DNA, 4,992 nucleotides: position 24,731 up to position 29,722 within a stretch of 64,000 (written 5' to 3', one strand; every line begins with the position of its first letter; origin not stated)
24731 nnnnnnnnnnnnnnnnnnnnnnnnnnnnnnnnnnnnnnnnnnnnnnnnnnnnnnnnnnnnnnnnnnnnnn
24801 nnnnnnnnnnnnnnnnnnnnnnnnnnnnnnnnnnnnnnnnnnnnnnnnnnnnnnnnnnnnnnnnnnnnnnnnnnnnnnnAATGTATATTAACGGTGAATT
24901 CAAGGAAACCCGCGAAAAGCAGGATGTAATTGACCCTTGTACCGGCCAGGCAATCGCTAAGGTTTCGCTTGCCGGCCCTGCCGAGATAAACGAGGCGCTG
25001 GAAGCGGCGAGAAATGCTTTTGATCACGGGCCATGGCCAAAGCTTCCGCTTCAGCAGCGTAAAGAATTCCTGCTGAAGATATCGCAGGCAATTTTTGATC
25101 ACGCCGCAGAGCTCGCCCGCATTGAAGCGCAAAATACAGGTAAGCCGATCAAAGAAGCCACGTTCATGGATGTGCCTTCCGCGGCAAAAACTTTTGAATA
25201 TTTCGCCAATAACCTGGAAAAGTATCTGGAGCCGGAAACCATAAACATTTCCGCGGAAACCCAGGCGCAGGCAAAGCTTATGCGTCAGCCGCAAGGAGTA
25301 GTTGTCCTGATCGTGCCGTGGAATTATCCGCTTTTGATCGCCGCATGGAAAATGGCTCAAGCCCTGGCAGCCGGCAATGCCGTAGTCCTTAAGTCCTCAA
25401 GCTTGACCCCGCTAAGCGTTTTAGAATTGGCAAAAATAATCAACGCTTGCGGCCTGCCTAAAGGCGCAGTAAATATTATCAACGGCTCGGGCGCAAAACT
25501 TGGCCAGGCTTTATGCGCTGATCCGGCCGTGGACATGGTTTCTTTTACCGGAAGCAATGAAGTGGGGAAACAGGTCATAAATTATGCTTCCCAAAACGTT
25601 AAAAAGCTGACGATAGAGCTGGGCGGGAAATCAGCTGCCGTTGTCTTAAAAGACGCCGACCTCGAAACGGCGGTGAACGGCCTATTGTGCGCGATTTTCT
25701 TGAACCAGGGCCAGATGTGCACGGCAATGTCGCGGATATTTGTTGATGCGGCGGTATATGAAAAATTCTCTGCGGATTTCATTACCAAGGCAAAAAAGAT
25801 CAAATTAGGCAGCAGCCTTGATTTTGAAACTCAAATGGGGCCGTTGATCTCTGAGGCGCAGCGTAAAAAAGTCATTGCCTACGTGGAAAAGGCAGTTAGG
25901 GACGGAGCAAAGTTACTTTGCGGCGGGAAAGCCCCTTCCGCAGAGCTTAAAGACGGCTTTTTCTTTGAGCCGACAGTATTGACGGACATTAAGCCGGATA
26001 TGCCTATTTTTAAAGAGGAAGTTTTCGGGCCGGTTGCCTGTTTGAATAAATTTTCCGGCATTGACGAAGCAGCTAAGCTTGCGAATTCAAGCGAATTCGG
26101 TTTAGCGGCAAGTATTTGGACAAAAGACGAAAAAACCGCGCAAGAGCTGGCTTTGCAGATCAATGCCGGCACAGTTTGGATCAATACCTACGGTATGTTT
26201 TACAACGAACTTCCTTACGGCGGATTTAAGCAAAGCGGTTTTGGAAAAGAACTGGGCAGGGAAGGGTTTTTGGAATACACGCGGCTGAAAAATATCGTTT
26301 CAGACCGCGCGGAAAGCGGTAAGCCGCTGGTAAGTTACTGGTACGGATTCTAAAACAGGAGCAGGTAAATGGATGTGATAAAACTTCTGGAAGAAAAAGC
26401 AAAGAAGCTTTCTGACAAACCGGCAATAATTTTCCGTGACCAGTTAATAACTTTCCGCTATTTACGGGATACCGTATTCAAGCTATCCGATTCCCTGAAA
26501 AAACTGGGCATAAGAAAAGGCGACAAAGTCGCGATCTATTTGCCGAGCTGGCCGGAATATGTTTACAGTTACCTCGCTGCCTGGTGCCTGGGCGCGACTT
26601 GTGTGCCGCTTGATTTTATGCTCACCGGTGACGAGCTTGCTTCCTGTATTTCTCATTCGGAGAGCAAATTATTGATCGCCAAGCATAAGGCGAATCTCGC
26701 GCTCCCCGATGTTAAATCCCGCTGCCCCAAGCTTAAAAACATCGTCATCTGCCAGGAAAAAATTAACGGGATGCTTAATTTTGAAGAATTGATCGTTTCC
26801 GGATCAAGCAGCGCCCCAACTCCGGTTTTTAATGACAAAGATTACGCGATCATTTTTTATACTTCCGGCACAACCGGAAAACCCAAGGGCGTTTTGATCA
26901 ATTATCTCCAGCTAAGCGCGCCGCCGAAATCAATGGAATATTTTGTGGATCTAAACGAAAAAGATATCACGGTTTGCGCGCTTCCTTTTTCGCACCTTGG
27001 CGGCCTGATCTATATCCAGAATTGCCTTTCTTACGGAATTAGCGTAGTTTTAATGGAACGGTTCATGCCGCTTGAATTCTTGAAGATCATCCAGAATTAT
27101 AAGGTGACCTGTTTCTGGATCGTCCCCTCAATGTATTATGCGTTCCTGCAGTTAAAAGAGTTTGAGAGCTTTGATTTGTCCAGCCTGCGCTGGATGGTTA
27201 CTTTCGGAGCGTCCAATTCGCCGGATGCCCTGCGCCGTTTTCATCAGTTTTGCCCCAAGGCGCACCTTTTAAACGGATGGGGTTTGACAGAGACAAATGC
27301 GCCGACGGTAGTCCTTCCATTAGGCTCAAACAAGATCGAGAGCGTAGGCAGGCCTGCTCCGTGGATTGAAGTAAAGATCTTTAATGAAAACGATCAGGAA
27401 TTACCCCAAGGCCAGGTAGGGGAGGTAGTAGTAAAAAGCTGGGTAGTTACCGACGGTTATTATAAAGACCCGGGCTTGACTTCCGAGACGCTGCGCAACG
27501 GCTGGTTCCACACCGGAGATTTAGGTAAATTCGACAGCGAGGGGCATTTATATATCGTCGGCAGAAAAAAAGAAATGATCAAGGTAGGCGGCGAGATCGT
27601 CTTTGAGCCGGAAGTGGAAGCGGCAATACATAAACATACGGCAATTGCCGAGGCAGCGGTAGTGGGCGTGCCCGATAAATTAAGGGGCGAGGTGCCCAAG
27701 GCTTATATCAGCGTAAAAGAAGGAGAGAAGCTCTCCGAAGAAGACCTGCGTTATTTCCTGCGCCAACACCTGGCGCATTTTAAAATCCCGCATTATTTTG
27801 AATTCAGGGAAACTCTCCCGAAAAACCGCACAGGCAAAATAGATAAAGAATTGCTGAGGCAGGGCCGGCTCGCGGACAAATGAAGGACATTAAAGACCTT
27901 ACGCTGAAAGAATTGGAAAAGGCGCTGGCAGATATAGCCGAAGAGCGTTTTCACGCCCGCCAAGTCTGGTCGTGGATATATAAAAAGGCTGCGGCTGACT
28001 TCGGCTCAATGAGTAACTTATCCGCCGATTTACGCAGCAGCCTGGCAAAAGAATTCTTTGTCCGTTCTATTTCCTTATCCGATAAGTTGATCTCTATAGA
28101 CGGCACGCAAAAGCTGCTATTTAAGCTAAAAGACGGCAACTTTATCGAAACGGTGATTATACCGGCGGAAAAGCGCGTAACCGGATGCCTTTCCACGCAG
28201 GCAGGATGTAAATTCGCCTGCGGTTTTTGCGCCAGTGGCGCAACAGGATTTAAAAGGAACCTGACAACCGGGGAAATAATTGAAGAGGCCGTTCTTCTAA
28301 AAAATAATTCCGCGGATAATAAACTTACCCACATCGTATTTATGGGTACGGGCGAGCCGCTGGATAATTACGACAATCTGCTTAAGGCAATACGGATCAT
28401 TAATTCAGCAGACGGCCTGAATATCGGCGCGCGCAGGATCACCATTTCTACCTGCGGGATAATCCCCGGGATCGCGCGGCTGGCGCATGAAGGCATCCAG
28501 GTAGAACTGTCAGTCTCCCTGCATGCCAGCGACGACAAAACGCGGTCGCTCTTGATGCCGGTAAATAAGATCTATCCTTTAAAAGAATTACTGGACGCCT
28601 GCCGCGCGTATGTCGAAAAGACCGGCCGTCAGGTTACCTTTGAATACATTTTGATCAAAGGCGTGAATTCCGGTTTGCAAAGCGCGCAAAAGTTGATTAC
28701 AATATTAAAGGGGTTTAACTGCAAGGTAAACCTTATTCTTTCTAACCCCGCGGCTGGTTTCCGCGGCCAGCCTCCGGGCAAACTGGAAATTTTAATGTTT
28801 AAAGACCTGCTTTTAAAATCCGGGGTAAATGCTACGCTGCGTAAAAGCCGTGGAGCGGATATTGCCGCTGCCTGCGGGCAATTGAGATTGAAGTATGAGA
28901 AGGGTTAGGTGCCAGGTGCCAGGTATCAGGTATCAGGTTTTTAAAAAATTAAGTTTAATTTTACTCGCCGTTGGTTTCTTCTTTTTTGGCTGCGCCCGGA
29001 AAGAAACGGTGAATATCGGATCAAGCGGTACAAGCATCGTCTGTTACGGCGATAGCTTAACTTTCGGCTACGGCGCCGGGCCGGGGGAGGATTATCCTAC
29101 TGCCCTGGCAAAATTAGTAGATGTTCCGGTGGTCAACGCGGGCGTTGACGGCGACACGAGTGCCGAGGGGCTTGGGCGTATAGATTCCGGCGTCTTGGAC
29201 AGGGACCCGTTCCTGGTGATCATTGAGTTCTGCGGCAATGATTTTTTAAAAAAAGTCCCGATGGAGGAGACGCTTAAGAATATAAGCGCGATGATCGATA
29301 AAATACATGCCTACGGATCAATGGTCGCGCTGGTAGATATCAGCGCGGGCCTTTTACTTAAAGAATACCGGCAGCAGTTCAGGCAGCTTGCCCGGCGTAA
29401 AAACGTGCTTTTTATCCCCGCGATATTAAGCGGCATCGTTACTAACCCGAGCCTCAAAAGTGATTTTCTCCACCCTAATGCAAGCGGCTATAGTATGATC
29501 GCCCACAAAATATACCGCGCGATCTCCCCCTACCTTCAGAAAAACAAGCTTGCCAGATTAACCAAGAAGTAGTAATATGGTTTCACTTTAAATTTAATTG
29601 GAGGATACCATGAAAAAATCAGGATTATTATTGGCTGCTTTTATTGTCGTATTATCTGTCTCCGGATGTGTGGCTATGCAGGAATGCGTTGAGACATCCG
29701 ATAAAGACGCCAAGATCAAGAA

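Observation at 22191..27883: DHAP-shunt-like 5'-deoxyadenosine/MTA salvage cassette in a radical-SAM-rich region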

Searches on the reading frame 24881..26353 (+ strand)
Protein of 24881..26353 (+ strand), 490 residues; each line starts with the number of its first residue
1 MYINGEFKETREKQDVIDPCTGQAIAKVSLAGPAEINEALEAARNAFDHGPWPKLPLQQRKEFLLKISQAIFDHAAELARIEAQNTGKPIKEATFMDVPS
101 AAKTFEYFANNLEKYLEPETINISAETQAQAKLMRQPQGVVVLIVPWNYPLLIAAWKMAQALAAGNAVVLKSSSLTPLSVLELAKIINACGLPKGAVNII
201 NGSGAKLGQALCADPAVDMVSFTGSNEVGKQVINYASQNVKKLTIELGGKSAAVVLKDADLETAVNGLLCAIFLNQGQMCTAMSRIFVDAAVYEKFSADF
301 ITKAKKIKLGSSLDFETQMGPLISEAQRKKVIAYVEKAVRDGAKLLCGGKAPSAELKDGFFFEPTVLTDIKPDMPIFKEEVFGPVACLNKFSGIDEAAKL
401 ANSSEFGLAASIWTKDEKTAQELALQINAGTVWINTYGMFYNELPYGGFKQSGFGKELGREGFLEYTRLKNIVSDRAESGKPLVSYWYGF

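Call 3: search_protein_families(library=pfam, proteins=[window:24881-26353:+])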
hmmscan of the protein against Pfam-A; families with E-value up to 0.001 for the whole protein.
window:24881-26353:+ (490 aa): 2 families
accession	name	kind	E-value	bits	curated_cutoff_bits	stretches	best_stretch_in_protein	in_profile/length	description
PF00171.27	Aldedh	-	9.2e-171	568.9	23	1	11-472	6-461/461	Aldehyde dehydrogenase family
PF05893.19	LuxC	-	5.5e-07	29.3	21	1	131-303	82-258/401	Acyl-CoA reductase (LuxC)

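Call 4: search_protein_families(library=ncbifam, proteins=[window:24881-26353:+])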
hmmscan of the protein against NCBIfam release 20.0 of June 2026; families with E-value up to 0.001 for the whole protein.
window:24881-26353:+ (490 aa): 45 families (the best 25 are shown)
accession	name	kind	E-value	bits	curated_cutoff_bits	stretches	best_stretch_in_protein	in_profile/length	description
TIGR01804.1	BADH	equivalog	9.3e-154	512.3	668.6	1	2-470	1-467/467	betaine-aldehyde dehydrogenase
NF010000.0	PRK13473.1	subfamily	2.8e-145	484.6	615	1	1-475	5-473/475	aminobutyraldehyde dehydrogenase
NF009725.0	PRK13252.1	equivalog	9.6e-139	462.9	593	1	2-473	10-478/488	betaine-aldehyde dehydrogenase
NF045735.1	PaDhStyDPseudo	equivalog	5.7e-135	450.7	850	1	1-473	5-480/483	phenylacetaldehyde dehydrogenase StyD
NF045736.1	PaDhStyDRhodo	equivalog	3.7e-133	444.6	800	1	1-471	5-474/479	phenylacetaldehyde dehydrogenase StyD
NF006916.0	PRK09407.1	equivalog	8.7e-129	430.5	521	1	9-477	31-495/526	succinic semialdehyde dehydrogenase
TIGR03216.1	OH_muco_semi_DH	equivalog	2e-125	419.2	693.25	1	2-473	4-478/481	2-hydroxymuconic semialdehyde dehydrogenase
TIGR02299.1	HpaE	equivalog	1.3e-124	416.4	638.35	1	2-473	4-475/488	5-carboxymethyl-2-hydroxymuconate semialdehyde dehydrogenase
NF050026.1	AcaldDHExaC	equivalog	1.7e-116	389.8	900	1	2-474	19-493/503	acetaldehyde dehydrogenase ExaC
TIGR01780.1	SSADH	subfamily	4.5e-115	385.1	646.35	1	16-470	1-448/448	succinate-semialdehyde dehydrogenase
NF007497.0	PRK10090.1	equivalog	8.8e-114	380.9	500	1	1-469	9-472/480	aldehyde dehydrogenase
NF040648.1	lactal_redase_Meth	equivalog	3.2e-113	379.2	650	1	1-473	1-461/463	lactaldehyde dehydrogenase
NF007352.0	PRK09847.1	equivalog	1.9e-111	373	850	1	1-472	22-489/495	aldehyde dehydrogenase PuuC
NF052305.1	DioxValDhHalo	equivalog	2.3e-110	369.8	750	1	2-471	8-478/483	2,5-dioxovalerate dehydrogenase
TIGR03374.1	ABALDH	equivalog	1.1e-109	367.4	909.3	1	3-472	6-469/472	aminobutyraldehyde dehydrogenase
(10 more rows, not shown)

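Call 47: search_solved_structures(query=window:24881-26353:+, max_evalue=1e-60)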
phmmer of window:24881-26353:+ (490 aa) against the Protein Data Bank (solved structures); distinct sequences matched with E-value up to 1e-60: 168 (the best 60 are shown).
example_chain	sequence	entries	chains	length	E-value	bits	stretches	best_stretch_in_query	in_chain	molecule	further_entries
4o5h_A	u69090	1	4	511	4.5e-117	395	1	12-474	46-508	Phenylacetaldehyde dehydrogenase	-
5eyu_A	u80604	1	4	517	1.2e-115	390.2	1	2-475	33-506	Betaine aldehyde dehydrogenase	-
4zxu_A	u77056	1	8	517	1.8e-115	389.7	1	2-475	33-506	Betaine-aldehyde dehydrogenase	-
4qf6_A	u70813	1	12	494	2.2e-115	389.4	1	1-472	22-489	Aldehyde dehydrogenase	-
4q92_A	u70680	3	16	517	3.3e-115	388.8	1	2-475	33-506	Betaine aldehyde dehydrogenase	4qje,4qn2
5ez4_A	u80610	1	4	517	3.3e-115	388.8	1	2-475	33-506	Betaine aldehyde dehydrogenase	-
5gtk_A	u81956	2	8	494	8e-115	387.5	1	1-472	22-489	Betaine-aldehyde dehydrogenase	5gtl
5gt6_A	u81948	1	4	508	8.9e-115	387.4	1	1-472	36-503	Betaine-aldehyde dehydrogenase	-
4mpb_A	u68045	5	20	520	1.2e-114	387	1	2-475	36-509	Betaine aldehyde dehydrogenase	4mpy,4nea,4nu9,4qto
5dib_A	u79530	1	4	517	3e-114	385.6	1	2-475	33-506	Betaine aldehyde dehydrogenase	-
4go4_A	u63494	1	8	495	3.3e-114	385.5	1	1-472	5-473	Putative gamma-hydroxymuconic semialdehyde dehydrogenase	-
4go3_A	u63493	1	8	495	3.3e-114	385.5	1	1-472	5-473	Putative gamma-hydroxymuconic semialdehyde dehydrogenase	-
4zwl_A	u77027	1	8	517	4.2e-114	385.2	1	2-475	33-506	Betaine-aldehyde dehydrogenase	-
4qet_A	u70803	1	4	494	7.3e-114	384.4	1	1-472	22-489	Aldehyde dehydrogenase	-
2o2p_A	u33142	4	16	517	6.5e-112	378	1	2-473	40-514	Formyltetrahydrofolate dehydrogenase | Cytosolic 10-formyltetrahydrofolate dehydrogenase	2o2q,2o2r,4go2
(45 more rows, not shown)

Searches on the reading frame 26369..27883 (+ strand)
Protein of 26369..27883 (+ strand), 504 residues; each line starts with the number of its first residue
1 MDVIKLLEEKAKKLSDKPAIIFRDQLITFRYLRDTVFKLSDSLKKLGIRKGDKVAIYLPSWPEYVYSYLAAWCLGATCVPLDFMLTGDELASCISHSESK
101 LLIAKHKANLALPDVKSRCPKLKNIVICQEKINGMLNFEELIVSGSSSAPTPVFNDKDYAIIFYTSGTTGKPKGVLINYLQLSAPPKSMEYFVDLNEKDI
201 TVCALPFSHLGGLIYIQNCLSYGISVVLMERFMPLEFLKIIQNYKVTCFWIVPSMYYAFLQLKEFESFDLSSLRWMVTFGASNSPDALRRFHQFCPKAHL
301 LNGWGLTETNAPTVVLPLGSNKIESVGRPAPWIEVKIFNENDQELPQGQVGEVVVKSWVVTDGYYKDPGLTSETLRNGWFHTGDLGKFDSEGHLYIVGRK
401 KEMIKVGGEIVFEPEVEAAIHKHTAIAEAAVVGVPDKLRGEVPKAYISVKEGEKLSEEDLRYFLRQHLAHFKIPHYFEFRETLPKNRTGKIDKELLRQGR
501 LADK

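Call 3: search_protein_families(library=pfam, proteins=[window:26369-27883:+])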
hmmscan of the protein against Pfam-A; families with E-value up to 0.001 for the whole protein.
window:26369-27883:+ (504 aa): 2 families
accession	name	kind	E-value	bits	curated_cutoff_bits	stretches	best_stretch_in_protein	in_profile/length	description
PF00501.34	AMP-binding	-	6.9e-83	279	29.9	1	7-365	1-384/384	AMP-binding enzyme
PF13193.12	AMP-binding_C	-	4.8e-22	79.1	24.5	1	415-490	1-76/76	AMP-binding enzyme C-terminal domain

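Call 4: search_protein_families(library=ncbifam, proteins=[window:26369-27883:+])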
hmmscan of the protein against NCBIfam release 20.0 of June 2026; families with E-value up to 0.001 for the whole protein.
window:26369-27883:+ (504 aa): 107 families (the best 25 are shown)
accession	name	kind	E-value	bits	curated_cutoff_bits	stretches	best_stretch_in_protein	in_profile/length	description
NF004837.0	PRK06187.1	subfamily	3.1e-128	428.3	476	1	4-499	11-521/531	long-chain-fatty-acid--CoA ligase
NF006182.0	PRK08316.1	subfamily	3.7e-105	352.4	663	1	6-498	16-515/523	fatty acyl-CoA synthetase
NF005307.0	PRK06839.1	equivalog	1.7e-94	317.3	748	1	6-496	7-489/496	o-succinylbenzoate--CoA ligase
NF052269.1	Staph_lig_FadD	equivalog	9.1e-92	308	650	1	7-497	6-490/499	long-chain-fatty-acid--CoA ligase FadD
NF005801.1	PRK07656.1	equivalog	2.5e-91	306.8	657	1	5-497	5-500/500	FadD3 family acyl-CoA ligase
NF009233.0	PRK12583.1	subfamily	1.2e-88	298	832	1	5-498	22-548/558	fatty acid CoA ligase family protein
NF002966.0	PRK03640.1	equivalog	1.2e-87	294.5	556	1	5-498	6-478/483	o-succinylbenzoate--CoA ligase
NF005857.1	PRK07786.1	exception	8.9e-87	291.7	733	1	7-498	15-510/513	fatty-acid--CoA ligase FadD5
NF006181.0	PRK08314.1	subfamily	4.9e-86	289.2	705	2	134-494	182-548/563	long-chain-fatty-acid--CoA ligase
TIGR03098.1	ligase_PEP_1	hypoth_equivalog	4.3e-84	282.8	592.35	1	4-497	3-515/517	acyl-CoA ligase (AMP-forming), exosortase A system-associated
NF005676.0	PRK07470.1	equivalog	1.1e-83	281.7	774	1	2-498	21-527/544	acyl-CoA synthetase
NF004808.0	PRK06155.1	equivalog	2.2e-82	277.1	722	1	4-498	24-520/542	ATP-dependent acyl-CoA ligase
NF004797.0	PRK06145.1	equivalog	2.8e-82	276.6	850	1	11-498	12-493/499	acyl-CoA synthetase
NF004114.0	PRK05605.1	equivalog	9.2e-80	268.6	766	2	131-498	191-567/575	long-chain-fatty-acid--CoA ligase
NF005702.0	PRK07514.1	subfamily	1.6e-78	264.3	558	1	4-498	6-498/506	malonyl-CoA synthase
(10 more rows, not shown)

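Call 46: search_solved_structures(query=window:26369-27883:+, max_evalue=1e-30)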
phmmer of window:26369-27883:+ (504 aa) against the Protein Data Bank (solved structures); distinct sequences matched with E-value up to 1e-30: 118 (the best 60 are shown).
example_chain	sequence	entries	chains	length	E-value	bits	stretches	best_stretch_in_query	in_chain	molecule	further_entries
8r2q_A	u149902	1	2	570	1.4e-73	251.4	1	5-497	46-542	Probable fatty-acid-CoA ligase FadD5 (Fatty-acid-CoA synthetase) (Fatty-acid-CoA synthase)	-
5ie0_A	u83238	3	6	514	7e-66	226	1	5-499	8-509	Oxalate--CoA ligase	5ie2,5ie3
6qjz_A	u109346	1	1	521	1.4e-64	221.8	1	7-497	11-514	oxalyl CoA-synthetase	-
3ivr_A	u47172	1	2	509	1.7e-64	221.5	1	14-497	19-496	Putative long-chain-fatty-acid CoA ligase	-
3a9u_A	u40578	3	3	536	3.9e-63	217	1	13-498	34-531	4-coumarate--CoA ligase | 4-coumarate:CoA ligase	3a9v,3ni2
3r44_A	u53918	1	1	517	1.1e-62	215.5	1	26-498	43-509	fatty acyl CoA synthetase FADD13 (FATTY-ACYL-CoA SYNTHETASE)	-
8weu_A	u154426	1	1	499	4.7e-62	213.4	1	24-497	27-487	Fatty-acyl-CoA synthase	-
8wev_A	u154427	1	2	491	5e-62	213.3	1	24-497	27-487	Feruloyl-CoA Synthetase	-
6k4c_A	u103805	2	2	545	3.4e-60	207.3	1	24-498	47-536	Ancestral luciferase AncLamp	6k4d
9g79_B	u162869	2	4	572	1.2e-59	205.5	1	22-498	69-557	Acetyl-coenzyme A synthetase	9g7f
5bsw_A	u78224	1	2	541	3.2e-59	204.1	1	12-498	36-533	4-coumarate--CoA ligase 2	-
5u95_A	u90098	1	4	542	7.6e-59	202.8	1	12-498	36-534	4-coumarate--CoA ligase 2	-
6mfy_A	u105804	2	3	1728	9.2e-59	202.6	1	4-497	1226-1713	Linear gramicidin synthase subunit A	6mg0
5bsm_A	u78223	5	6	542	1e-58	202.4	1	12-498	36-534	4-coumarate--CoA ligase 2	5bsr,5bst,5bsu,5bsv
9be3_A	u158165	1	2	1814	1.2e-58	202.2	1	4-497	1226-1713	Linear gramicidin synthase subunit A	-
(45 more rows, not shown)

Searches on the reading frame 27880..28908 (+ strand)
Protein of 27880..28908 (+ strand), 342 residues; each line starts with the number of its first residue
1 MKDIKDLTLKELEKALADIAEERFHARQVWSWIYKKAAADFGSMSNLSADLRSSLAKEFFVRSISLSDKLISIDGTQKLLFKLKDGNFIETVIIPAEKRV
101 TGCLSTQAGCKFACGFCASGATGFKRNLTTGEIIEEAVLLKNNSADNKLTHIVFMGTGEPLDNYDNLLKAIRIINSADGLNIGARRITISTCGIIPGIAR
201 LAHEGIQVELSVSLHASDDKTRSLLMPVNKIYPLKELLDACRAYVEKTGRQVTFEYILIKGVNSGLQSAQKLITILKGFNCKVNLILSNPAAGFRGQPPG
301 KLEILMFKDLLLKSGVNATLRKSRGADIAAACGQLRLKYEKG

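Call 3: search_protein_families(library=pfam, proteins=[window:27880-28908:+])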
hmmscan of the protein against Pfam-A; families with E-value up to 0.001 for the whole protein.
window:27880-28908:+ (342 aa): 2 families
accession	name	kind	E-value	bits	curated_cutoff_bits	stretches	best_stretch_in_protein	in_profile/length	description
PF04055.27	Radical_SAM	-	4.6e-20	72.9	29.5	1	105-263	2-155/166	Radical SAM superfamily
PF21016.3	RlmN_N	-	2.8e-15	56.2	24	1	3-59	2-58/60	Ribosomal RNA large subunit methyltransferase N-terminal domain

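Call 4: search_protein_families(library=ncbifam, proteins=[window:27880-28908:+])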
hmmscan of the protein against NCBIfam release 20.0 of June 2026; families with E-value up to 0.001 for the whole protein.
window:27880-28908:+ (342 aa): 11 families
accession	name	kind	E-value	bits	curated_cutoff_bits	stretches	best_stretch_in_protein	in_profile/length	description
TIGR00048.1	rRNA_mod_RlmN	equivalog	6.8e-116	387.1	290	1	3-338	8-345/355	dual-specificity RNA methyltransferase RlmN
NF011031.0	PRK14461.1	equivalog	9.9e-90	301.2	601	1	3-336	9-362/372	ribosomal RNA large subunit methyltransferase N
NF008396.0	PRK11194.1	equivalog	3e-77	260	633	1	5-335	16-353/379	dual-specificity RNA methyltransferase RlmN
TIGR04432.1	rSAM_Cfr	equivalog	3e-69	233.9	550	1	11-336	8-339/341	Cfr family 23S rRNA (adenine(2503)-C(8))-methyltransferase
NF011024.0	PRK14453.1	equivalog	1.9e-68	231.3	468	1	11-341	10-346/348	23S rRNA (adenine(2503)-C(8))-methyltransferase Cfr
NF000424.4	CfrAB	exception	2e-68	231.3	530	1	10-335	5-336/338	Cfr family 23S rRNA (adenine(2503)-C(8))-methyltransferase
NF011040.0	PRK14470.1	equivalog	1.1e-65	222.4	441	1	5-336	2-332/338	ribosomal RNA large subunit methyltransferase N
NF011034.0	PRK14464.1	equivalog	3.9e-49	167.3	422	1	10-338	4-329/348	RNA methyltransferase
TIGR03974.1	rSAM_six_Cys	equivalog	8.4e-05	21.6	425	1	102-195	99-194/451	thioether cross-link-forming SCIFF peptide maturase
TIGR02495.1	NrdG2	equivalog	0.00046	19.6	131.15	1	108-183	24-94/193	anaerobic ribonucleoside-triphosphate reductase activating protein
TIGR04100.1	rSAM_pair_X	hypoth_equivalog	0.00074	19.1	262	0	126-220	43-132/197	TIGR04100 family radical SAM protein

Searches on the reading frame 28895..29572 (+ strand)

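Call 3: search_protein_families(library=pfam, proteins=[window:28895-29572:+])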
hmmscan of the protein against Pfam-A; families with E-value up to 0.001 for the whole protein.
window:28895-29572:+ (225 aa): 3 families
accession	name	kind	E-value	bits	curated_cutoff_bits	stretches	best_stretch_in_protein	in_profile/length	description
PF13472.12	Lipase_GDSL_2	-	3.1e-23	83.6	32.9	1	50-199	1-176/178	GDSL-like Lipase/Acylhydrolase family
PF00657.28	Lipase_GDSL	-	1.5e-14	55.1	23.6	1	48-206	1-208/208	GDSL-like Lipase/Acylhydrolase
PF25182.1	NonGDSL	-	0.00067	19.5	80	1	75-172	65-168/220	Non-GDSL lipase-like family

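Call 4: search_protein_families(library=ncbifam, proteins=[window:28895-29572:+])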
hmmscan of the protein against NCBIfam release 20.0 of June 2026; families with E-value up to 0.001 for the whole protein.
window:28895-29572:+ (225 aa): 2 families
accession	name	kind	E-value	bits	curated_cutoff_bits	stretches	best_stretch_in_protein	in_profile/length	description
NF007819.1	PRK10528.1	equivalog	4.3e-15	56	270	1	47-215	30-209/210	multifunctional acyl-CoA thioesterase I/protease I/lysophospholipase L1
NF047594.1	LIC10707_fam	equivalog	0.00079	18.5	380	0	140-209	294-351/406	LIC10707 family hydrolase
